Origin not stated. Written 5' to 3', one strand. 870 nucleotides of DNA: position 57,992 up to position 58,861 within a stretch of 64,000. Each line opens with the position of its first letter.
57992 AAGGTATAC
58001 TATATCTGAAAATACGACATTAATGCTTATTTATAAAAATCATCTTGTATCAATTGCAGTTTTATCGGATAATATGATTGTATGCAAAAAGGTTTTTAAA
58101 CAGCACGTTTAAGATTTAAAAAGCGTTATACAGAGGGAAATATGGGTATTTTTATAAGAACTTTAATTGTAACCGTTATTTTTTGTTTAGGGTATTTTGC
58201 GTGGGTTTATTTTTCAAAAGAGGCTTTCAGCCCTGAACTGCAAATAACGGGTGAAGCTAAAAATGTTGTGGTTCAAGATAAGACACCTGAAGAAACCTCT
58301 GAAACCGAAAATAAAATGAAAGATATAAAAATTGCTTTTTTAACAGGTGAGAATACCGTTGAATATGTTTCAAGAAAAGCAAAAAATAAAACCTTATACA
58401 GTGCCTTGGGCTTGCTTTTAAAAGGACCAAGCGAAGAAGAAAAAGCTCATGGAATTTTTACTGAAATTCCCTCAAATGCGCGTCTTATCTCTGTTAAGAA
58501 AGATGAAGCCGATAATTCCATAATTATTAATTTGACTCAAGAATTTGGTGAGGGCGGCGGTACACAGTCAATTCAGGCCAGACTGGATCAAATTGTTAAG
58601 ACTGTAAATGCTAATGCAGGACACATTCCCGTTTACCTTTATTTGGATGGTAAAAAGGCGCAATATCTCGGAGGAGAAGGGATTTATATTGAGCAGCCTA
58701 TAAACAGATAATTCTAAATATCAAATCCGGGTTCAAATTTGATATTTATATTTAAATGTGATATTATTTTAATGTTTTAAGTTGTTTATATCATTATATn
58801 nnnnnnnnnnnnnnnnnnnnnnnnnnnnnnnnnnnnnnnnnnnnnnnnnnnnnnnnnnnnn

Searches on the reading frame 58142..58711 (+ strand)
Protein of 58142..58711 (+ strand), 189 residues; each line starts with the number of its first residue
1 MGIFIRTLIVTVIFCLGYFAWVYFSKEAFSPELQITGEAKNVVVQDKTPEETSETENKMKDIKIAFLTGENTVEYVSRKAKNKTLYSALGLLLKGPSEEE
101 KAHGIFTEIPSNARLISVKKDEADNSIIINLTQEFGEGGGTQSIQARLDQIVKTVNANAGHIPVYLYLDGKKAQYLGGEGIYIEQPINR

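Call 7: find_encoding_contigs(protein=window:58142-58711:+, flank=10000, max_places=10)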
Protein window:58142-58711:+ (189 aa): 24 contigs read that carry it; 3 places shown.
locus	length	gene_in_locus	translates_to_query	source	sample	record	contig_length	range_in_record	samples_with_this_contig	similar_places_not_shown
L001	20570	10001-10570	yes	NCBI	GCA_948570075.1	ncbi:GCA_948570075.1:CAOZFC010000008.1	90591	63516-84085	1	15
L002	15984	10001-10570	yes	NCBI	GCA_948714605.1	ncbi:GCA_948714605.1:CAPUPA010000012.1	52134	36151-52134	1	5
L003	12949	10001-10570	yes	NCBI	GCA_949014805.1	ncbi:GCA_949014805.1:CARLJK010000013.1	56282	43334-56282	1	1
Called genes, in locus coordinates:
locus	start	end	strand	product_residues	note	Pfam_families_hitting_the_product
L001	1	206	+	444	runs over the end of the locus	PF00675:Peptidase_M16, PF05193:Peptidase_M16_C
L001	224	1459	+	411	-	PF00675:Peptidase_M16, PF05193:Peptidase_M16_C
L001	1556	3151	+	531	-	PF25062:ARM_TT21_N (weak), PF13414:TPR_11 (weak), PF13424:TPR_12, PF13432:TPR_16 (weak), PF13431:TPR_17 (weak), PF00515:TPR_1, PF07719:TPR_2 (weak), PF13414:TPR_11, +19 more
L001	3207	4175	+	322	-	PF19300:BPD_transp_1_N, PF00528:BPD_transp_1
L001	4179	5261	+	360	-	PF12911:OppC_N, PF00528:BPD_transp_1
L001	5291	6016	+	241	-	PF02308:MgtC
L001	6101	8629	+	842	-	PF04760:IF2_N, PF00009:GTP_EFTU, PF01926:MMR_HSR1, PF22042:EF-G_D2, PF11987:IF-2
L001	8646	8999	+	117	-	PF02033:RBFA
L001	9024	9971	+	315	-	PF01509:TruB_N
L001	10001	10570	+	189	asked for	PF10646:Germane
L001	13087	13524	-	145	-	-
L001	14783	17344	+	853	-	PF21722:Gly_rich_2 (faint)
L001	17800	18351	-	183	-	-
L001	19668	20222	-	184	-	-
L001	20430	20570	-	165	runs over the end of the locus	-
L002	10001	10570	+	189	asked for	PF10646:Germane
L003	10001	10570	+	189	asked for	PF10646:Germane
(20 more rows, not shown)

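Call 13: find_homologous_proteins(query=L001:14783-17341:+, max_evalue=0.00001)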
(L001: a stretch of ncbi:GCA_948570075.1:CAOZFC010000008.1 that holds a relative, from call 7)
Query L001:14783-17341:+ (853 aa): 114 proteins with E <= 0.00001 among 8000 candidates.
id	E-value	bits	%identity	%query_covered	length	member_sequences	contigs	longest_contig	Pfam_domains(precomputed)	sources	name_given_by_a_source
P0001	0.0e+0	1792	96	100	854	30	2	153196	PF21722.5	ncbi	-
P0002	0.0e+0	1409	75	100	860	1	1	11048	-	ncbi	-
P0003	0.0e+0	1290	71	97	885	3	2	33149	-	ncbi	-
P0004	5.3e-77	278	32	97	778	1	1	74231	-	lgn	-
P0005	3.0e-74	269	30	93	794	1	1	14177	-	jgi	-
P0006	5.4e-63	232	32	91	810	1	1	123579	PF07963.18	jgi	-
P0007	8.2e-61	225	32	77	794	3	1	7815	PF21722.5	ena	-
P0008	3.6e-54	203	32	57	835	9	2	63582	-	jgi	-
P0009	4.5e-54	203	31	97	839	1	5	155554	PF21722.5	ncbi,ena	-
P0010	4.7e-53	199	30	97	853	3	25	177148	PF21722.5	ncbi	-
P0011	8.9e-53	198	31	70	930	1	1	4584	-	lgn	-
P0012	4.1e-52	196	30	97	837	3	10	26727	-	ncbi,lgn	-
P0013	6.5e-51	192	30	70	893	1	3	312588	PF07963.18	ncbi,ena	-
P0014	8.1e-51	192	31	97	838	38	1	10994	-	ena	-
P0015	1.7e-50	191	30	97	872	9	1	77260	-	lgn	-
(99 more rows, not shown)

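Call 14: list_cluster_members(proteins=[L001:14783-17341:+])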
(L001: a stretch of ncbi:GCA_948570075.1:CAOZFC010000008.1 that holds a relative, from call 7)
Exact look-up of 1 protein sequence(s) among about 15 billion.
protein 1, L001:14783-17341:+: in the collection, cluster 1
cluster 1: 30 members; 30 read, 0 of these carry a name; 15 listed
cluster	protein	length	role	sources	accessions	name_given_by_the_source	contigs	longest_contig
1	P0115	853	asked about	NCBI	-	-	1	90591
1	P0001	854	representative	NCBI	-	-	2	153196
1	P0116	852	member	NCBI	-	-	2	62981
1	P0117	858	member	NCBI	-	-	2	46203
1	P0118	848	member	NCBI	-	-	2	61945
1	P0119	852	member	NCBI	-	-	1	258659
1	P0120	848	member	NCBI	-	-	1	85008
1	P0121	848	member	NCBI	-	-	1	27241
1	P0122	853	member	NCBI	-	-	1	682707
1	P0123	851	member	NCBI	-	-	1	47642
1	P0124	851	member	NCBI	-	-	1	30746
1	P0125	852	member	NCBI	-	-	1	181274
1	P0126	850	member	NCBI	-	-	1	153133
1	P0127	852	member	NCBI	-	-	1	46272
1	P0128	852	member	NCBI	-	-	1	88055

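Call 16: find_encoding_contigs(protein=P0122, flank=10000, max_places=3)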
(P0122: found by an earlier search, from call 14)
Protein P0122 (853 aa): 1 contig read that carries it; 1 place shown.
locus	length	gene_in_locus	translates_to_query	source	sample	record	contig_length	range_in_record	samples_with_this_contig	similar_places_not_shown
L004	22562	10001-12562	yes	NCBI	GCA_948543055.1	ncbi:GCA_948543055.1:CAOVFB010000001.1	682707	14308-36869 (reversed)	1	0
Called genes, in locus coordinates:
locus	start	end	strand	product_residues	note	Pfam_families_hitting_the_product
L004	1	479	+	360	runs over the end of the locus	PF12911:OppC_N, PF00528:BPD_transp_1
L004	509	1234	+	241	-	PF02308:MgtC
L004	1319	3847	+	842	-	PF04760:IF2_N, PF00009:GTP_EFTU, PF01926:MMR_HSR1, PF22042:EF-G_D2, PF11987:IF-2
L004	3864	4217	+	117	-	PF02033:RBFA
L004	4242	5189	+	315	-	PF01509:TruB_N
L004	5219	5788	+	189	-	PF10646:Germane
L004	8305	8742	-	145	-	-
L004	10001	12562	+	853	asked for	PF21722:Gly_rich_2 (faint)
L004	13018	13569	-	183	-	-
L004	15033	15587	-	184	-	-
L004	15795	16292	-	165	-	-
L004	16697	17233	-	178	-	-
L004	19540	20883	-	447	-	PF00078:RVT_1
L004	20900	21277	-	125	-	PF22296:bAvd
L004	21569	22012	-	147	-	PF03938:OmpH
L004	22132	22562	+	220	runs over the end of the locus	PF01553:Acyltransferase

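Call 17: find_encoding_contigs(protein=P0119, flank=10000, max_places=3)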
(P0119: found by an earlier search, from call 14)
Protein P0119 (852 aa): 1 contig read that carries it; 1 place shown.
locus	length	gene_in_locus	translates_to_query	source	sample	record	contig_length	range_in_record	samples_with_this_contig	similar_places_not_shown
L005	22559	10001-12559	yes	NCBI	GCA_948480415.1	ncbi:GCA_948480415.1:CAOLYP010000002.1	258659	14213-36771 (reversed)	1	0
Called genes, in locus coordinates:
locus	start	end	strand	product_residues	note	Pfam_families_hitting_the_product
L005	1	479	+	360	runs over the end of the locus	PF12911:OppC_N, PF00528:BPD_transp_1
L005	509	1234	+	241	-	PF02308:MgtC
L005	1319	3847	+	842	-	PF04760:IF2_N, PF00009:GTP_EFTU, PF01926:MMR_HSR1, PF22042:EF-G_D2, PF11987:IF-2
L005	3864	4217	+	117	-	PF02033:RBFA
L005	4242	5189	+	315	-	PF01509:TruB_N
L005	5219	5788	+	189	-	PF10646:Germane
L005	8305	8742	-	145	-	-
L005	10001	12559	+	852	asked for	-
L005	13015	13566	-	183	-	-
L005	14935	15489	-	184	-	-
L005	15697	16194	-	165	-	-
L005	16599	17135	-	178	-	-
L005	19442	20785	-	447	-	PF00078:RVT_1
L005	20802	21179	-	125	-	PF22296:bAvd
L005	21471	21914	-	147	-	PF03938:OmpH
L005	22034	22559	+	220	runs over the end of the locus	PF01553:Acyltransferase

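Call 29: find_encoding_contigs(protein=P0001, flank=1000, max_places=2)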
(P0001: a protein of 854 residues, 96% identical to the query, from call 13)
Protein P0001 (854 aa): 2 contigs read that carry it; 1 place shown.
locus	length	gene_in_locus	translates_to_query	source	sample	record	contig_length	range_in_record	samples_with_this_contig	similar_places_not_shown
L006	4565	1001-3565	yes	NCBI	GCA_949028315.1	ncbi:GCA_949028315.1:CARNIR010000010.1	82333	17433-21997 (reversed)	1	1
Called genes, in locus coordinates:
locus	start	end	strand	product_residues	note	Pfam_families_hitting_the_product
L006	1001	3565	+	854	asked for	PF21722:Gly_rich_2 (faint)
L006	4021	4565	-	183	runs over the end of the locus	-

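Call 30: find_encoding_contigs(protein=P0117, flank=1000, max_places=2)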
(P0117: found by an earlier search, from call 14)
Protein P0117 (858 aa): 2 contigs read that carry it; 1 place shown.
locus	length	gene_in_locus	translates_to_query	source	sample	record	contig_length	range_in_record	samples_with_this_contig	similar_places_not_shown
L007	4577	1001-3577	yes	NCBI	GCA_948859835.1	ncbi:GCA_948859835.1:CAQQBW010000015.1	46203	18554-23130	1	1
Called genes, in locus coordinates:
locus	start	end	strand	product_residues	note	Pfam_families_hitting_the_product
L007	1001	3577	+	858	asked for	PF21722:Gly_rich_2 (faint)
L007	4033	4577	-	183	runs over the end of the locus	-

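Call 31: find_encoding_contigs(protein=P0123, flank=1000, max_places=2)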
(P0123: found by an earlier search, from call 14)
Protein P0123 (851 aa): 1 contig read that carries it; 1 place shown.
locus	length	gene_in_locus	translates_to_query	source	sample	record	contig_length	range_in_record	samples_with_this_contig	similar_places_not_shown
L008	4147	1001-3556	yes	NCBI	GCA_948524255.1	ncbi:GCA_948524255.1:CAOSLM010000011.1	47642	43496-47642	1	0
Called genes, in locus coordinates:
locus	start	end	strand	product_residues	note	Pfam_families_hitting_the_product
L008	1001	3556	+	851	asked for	PF21722:Gly_rich_2 (faint)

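Call 32: find_encoding_contigs(protein=P0124, flank=1000, max_places=2)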
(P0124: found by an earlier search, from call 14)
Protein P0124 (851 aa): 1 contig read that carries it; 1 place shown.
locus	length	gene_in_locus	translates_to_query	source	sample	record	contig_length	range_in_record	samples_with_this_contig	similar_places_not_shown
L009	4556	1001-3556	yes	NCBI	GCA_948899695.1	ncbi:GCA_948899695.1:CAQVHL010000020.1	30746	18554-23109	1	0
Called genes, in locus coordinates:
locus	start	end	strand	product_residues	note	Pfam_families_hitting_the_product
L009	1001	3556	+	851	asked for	PF21722:Gly_rich_2 (faint)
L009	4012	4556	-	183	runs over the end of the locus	-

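Call 38: find_encoding_contigs(protein=P0003, flank=10000, max_places=2)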
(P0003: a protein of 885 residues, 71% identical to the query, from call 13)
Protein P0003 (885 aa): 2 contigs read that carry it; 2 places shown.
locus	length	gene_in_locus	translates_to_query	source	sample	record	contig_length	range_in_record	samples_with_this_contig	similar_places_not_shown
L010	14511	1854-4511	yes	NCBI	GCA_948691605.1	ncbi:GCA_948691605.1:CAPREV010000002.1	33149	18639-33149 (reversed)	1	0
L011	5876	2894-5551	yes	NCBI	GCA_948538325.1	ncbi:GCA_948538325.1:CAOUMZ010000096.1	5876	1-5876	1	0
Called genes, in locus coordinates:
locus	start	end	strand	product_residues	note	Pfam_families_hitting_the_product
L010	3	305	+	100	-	?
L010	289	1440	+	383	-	PF02670:DXP_reductoisom, PF08436:DXP_redisom_C, PF13288:DXPR_C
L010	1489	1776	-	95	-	PF13560:HTH_31 (weak), PF01381:HTH_3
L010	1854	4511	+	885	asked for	-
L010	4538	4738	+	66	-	-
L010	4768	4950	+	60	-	-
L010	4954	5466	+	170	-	-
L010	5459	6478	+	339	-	PF03602:Cons_hypoth95 (faint), PF01170:UPF0020, PF06325:PrmA (faint), PF13489:Methyltransf_23 (faint), PF08241:Methyltransf_11 (faint), PF05175:MTS, PF07669:Eco57I (weak), PF13847:Methyltransf_31, +2 more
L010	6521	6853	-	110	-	PF14373:Imm_superinfect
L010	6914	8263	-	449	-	PF01595:CNNM, PF00571:CBS (weak), PF03471:CorC_HlyC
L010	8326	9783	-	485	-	PF00749:tRNA-synt_1c, PF19269:Anticodon_2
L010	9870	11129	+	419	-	PF03447:NAD_binding_3, PF00742:Homoserine_dh, PF01842:ACT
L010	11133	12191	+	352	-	PF00291:PALP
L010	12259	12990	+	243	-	-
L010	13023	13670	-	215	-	-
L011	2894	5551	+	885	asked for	-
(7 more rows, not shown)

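Call 39: find_encoding_contigs(protein=P0002, flank=10000, max_places=2)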
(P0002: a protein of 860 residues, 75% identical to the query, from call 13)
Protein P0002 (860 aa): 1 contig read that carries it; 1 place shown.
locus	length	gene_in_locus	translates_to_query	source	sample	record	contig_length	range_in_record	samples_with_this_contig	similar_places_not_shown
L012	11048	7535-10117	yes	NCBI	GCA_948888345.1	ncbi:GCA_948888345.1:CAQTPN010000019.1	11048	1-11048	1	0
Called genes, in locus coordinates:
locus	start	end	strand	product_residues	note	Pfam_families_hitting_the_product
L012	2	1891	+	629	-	?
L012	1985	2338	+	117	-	PF02033:RBFA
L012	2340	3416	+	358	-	PF01509:TruB_N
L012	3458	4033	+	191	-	PF10646:Germane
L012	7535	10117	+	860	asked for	-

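Call 42: find_related_loci(query=A2, collection=genome_contigs, flank=10000)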
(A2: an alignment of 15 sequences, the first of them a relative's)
Query A2 (853 aa) in genome_contigs; peptide patterns used: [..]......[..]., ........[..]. (x = any residue, [..] = any of these).
579 stretches matched a pattern (row limit reached: there are more); 79 encode a relative of the query (tblastn E <= 1e-3); 74 distinct loci.
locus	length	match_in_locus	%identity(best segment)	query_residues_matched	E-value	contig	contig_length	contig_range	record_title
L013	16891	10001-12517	71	24-853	0e+0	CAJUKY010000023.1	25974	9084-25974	TPA_asm: Candidatus Gastranaerophilales bacterium isolate MGBC157385 genome assembly, contig: MGBC157385.23, whole genom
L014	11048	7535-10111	75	1-853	0e+0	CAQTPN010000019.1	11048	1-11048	MAG TPA_asm: uncultured bacterium isolate MGBC159708 genome assembly, contig: MGBC159708.19, whole genome shotgun sequen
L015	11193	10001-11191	63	1-405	2e-130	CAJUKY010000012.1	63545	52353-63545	TPA_asm: Candidatus Gastranaerophilales bacterium isolate MGBC157385 genome assembly, contig: MGBC157385.12, whole genom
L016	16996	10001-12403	29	16-848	1e-32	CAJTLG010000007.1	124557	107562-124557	TPA_asm: uncultured Vampirovibrio sp. isolate MGBC104891 genome assembly, contig: MGBC104891.7, whole genome shotgun seq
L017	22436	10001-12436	30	21-849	3e-45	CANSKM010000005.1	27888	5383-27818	MAG TPA_asm: uncultured bacterium isolate SRR19759464_bin.26_metawrap_v1.3_MAG genome assembly, contig: NODE.1779_length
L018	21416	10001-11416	31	1-507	2e-24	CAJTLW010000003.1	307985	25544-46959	TPA_asm: uncultured Vampirovibrio sp. isolate MGBC104636 genome assembly, contig: MGBC104636.3, whole genome shotgun seq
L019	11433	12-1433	35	391-848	5e-24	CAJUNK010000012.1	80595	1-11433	TPA_asm: Candidatus Gastranaerophilales bacterium isolate MGBC162268 genome assembly, contig: MGBC162268.12, whole genom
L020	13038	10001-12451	30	22-849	3e-24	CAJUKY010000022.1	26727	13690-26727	TPA_asm: Candidatus Gastranaerophilales bacterium isolate MGBC157385 genome assembly, contig: MGBC157385.22, whole genom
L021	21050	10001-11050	28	195-553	6e-20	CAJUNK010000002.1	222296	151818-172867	TPA_asm: Candidatus Gastranaerophilales bacterium isolate MGBC162268 genome assembly, contig: MGBC162268.2, whole genome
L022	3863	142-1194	34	21-408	2e-18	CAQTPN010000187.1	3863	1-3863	MAG TPA_asm: uncultured bacterium isolate MGBC159708 genome assembly, contig: MGBC159708.187, whole genome shotgun seque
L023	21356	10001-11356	27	20-454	2e-17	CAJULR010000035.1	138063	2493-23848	TPA_asm: Candidatus Gastranaerophilales bacterium isolate MGBC159243 genome assembly, contig: MGBC159243.35, whole genom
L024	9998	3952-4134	61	4-61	3e-15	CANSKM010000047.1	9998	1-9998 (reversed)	MAG TPA_asm: uncultured bacterium isolate SRR19759464_bin.26_metawrap_v1.3_MAG genome assembly, contig: NODE.4962_length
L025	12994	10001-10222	54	20-95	2e-14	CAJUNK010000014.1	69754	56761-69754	TPA_asm: Candidatus Gastranaerophilales bacterium isolate MGBC162268 genome assembly, contig: MGBC162268.14, whole genom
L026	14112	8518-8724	50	21-94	3e-14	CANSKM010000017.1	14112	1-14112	MAG TPA_asm: uncultured bacterium isolate SRR19759464_bin.26_metawrap_v1.3_MAG genome assembly, contig: NODE.3541_length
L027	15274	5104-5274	62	5-60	7e-14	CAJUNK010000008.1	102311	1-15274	TPA_asm: Candidatus Gastranaerophilales bacterium isolate MGBC162268 genome assembly, contig: MGBC162268.8, whole genome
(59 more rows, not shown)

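Call 61: search_protein_families(library=pfam, proteins=[P0115, L004:19540-20883:-, L004:20900-21277:-], max_evalue=0.01)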
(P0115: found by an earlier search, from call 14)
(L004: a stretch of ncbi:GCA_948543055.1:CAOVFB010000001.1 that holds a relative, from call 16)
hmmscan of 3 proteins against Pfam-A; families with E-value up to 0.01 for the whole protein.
P0115 (853 aa): 4 families
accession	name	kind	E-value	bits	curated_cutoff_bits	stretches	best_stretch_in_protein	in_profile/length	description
PF07963.17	N_methyl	-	3.7e-05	23.5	21.2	1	20-44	2-26/27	Prokaryotic N-terminal methylation motif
PF21722.4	Gly_rich_2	-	3.9e-05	24.2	24.3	1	608-847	33-225/226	Glycine-rich domain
PF01513.26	NAD_kinase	-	0.0012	19.6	25.5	1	21-144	9-114/130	ATP-NAD kinase N-terminal domain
PF07603.17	Lcl_C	-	0.0027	18.4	34.9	1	260-347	21-87/117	Lcl C-terminal domain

L004:19540-20883:- (447 aa): 1 family
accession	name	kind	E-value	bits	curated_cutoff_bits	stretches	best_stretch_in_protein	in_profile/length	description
PF00078.32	RVT_1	-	2.9e-16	60.3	29.6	1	118-337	17-205/205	Reverse transcriptase (RNA-dependent DNA polymerase)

L004:20900-21277:- (125 aa): 2 families
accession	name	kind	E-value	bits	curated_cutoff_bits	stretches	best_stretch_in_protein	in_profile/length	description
PF22296.2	bAvd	-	1e-11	45.7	40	1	9-113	3-106/107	bAvd-like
PF05635.17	23S_rRNA_IVP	-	2.9e-05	24.7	33.8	1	7-109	3-106/106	23S rRNA-intervening sequence protein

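Call 62: search_protein_families(library=ncbifam, proteins=[P0115, L004:19540-20883:-, L004:20900-21277:-], max_evalue=0.01)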
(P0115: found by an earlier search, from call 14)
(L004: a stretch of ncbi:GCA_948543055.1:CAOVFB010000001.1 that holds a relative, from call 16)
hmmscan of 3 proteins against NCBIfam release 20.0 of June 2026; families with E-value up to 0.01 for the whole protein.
P0115 (853 aa): 4 families
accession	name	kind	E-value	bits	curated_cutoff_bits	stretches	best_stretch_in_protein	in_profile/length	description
NF040999.1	pilin_ComGC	equivalog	0.00055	20.1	75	1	23-52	2-31/84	competence type IV pilus major pilin ComGC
NF038303.1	EPS_HpsB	equivalog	0.0014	18.6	150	1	23-49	3-29/211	hormogonium polysaccharide secretion pseudopilin HpsB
TIGR02532.1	IV_pilin_GFxxxE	domain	0.0015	18.3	16.3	1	23-44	2-23/24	prepilin-type N-terminal cleavage/methylation domain-containing protein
NF041002.1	pilin_ComGF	equivalog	0.01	16.1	80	0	23-54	2-32/139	competence type IV pilus minor pilin ComGF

L004:19540-20883:- (447 aa): 7 families
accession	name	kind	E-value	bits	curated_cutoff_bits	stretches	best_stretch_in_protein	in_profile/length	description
TIGR04416.1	group_II_RT_mat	equivalog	2.4e-29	102.6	300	1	70-393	23-333/353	group II intron reverse transcriptase/maturase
NF041747.1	Drt3a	equivalog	1.1e-14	54.7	200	1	173-387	110-301/412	antiviral reverse transcriptase Drt3a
NF038233.2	retron_St85_RT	exception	9.9e-13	48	235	1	166-342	81-235/289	retron St85 family RNA-directed DNA polymerase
NF041746.1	Drt2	equivalog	6.9e-09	35.4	390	1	224-325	199-300/416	antiviral reverse transcriptase Drt2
NF041749.1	Drt4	equivalog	1.4e-08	34.2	450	1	228-324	174-267/489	antiviral reverse transcriptase Drt4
NF041750.1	Drt5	equivalog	1.9e-07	30.4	550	2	250-373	180-302/484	antiviral reverse transcriptase Drt5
TIGR04499.1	abortive_AbiA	subfamily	4.3e-05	22.4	250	1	161-322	133-289/615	AbiA family abortive infection protein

L004:20900-21277:- (125 aa): 2 families
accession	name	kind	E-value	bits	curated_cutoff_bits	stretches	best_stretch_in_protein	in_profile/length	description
NF033474.1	DivGenRetAVD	equivalog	2.4e-12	47.1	80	1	7-111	1-103/104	diversity-generating retroelement protein Avd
NF006292.0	PRK08475.1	equivalog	0.0081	15.8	166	1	44-117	11-82/171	F0F1 ATP synthase subunit B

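Call 63: search_solved_structures(query=L004:19540-20883:-, max_evalue=0.001)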
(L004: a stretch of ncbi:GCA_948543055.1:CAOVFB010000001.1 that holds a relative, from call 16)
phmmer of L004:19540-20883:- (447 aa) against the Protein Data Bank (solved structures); distinct sequences matched with E-value up to 0.001: 6.
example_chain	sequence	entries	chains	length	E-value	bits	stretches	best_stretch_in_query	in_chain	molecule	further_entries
8ub7_A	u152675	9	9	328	2.7e-33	119.3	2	43-201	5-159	Reverse transcriptase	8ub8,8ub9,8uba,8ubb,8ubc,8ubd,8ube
6ar1_A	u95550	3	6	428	1.1e-07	35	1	111-349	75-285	GsI-IIC RT | Trt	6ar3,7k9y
8bgj_A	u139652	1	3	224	1.8e-06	30.9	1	244-296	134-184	RNA-directed DNA polymerase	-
5hhj_A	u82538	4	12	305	1.1e-05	28.3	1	115-334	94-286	Retron-type reverse transcriptase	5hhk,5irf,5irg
5hhl_A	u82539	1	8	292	1.5e-05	27.9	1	105-325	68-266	Retron-type reverse transcriptase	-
7uim_D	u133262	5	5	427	3.7e-05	26.6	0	112-326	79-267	Group II intron reverse transcriptase/maturase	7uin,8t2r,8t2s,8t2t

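Call 79: predict_structure(alignment_id=A4)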
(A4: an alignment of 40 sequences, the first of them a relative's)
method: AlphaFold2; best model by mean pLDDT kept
length: 854 residues; sequences in the alignment: 40
mean_pLDDT: 78.7   pTM: 0.55
mean pLDDT of the five models: 78.7, 78.4, 77.2, 75.9, 76.0
residues with pLDDT >= 90: 235; 70-90: 417; 50-70: 127; < 50: 75
segments of 3 or more residues with pLDDT < 50: 1-26, 48-66, 521-526, 561-569, 739-742
pLDDT, mean of each block of 10 residues (from residue 1): 34 36 50 65 50 37 47 83 88 78 84 92 81 72 60 83 89 86 73 85 92 91 93 89 85 92 94 89 93 94 89 91 90 94 89 84 94 86 82 90 73 88 85 83 89 77 88 72 83 86 84 75 47 68 85 78 44 73 63 83 86 92 86 91 92 93 89 85 74 73 89 79 79 72 70 79 80 80 80 58 53 69 85 90 82 49
secondary structure, 60 per line:
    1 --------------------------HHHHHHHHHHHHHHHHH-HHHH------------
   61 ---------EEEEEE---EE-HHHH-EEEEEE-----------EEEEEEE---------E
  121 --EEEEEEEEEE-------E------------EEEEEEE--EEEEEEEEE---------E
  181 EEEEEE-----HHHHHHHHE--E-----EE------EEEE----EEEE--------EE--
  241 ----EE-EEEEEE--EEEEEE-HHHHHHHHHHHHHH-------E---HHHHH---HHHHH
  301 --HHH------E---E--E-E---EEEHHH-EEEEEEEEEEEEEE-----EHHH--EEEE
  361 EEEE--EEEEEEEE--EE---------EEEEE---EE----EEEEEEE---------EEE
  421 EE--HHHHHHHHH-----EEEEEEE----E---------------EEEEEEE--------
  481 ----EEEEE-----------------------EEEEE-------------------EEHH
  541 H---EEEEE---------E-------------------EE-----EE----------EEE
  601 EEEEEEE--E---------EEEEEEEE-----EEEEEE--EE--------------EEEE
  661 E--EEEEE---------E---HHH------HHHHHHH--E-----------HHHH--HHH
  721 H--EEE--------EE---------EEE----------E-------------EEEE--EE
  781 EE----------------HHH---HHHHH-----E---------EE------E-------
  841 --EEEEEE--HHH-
elements in order (helices of 4 or more, strands of 3 or more residues): H27-43 H45-48 E70-75 H82-85 E87-92 E104-110 E123-132 E153-159 E162-170 E180-186 H192-199 E217-220 E225-228 E248-253 E256-261 H263-276 H288-292 H296-300 E325-327 E332-345 E357-364 E367-374 E388-392 E402-408 E418-422 H425-433 E439-445 E466-472 E485-489 E513-517 E545-549 E598-607 E620-627 E633-638 E657-661 E664-668 H691-697 H712-715 H718-721 E724-726 E746-748 E773-776 E779-782 H805-809 E843-848

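Call 81: fold_search(model_id=the predicted structure, library=pdb)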
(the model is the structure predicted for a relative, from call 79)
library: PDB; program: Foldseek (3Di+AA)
matches with E <= 10: 36; with E <= 0.001: 0
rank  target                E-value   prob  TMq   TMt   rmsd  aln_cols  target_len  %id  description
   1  8qox_A                6.8e-02  0.04  0.06  0.04  38.2       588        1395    8  Two-component assembly of SlaA and SlaB S-layer proteins of Sulfolobus acidocaldarius (released 2024-02-21)
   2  9d93_Qa               1.0e-01  0.60  0.11  0.34  12.2       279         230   17  Mycobacteriophage Bxb1 tail tip - Composite map and model (released 2024-09-25)
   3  7ypx_A                2.2e-01  0.80  0.14  0.39   7.5       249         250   19  Cyanophage Pam3 fiber (released 2022-11-09)
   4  5j7o_F                5.4e-01  0.02  0.06  0.07  61.1       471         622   10  Faustovirus major capsid protein (released 2016-05-18)
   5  5j7o_E                6.8e-01  0.02  0.06  0.07  44.6       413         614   10  Faustovirus major capsid protein (released 2016-05-18)
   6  5j7u_H                7.9e-01  0.02  0.06  0.07  60.6       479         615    9  Faustovirus major capsid protein (released 2016-05-18)
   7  5j7u_A                1.2e+00  0.01  0.05  0.07  43.2       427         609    9  Faustovirus major capsid protein (released 2016-05-18)
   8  5j7o_C                1.3e+00  0.01  0.06  0.07  61.4       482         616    9  Faustovirus major capsid protein (released 2016-05-18)
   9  5j7o_D                1.3e+00  0.01  0.04  0.05  45.1       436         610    9  Faustovirus major capsid protein (released 2016-05-18)
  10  5j7o_A                1.4e+00  0.01  0.05  0.07  60.6       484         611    8  Faustovirus major capsid protein (released 2016-05-18)
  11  9au6_A                1.4e+00  0.01  0.06  0.07  38.5       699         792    9  Cryo-EM of Geovibrio thiophilus flagellum (released 2024-11-13)
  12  5j7o_B                1.4e+00  0.01  0.05  0.07  60.7       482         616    9  Faustovirus major capsid protein (released 2016-05-18)
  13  7nx3_F                1.8e+00  0.04  0.07  0.17  18.2       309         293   15  Crystal structure of ALK in complex with Fab324 (released 2021-10-27)
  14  5j7u_E                1.9e+00  0.01  0.04  0.05  45.1       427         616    9  Faustovirus major capsid protein (released 2016-05-18)
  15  7nx3_A                2.3e+00  0.03  0.07  0.18  19.4       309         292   13  Crystal structure of ALK in complex with Fab324 (released 2021-10-27)
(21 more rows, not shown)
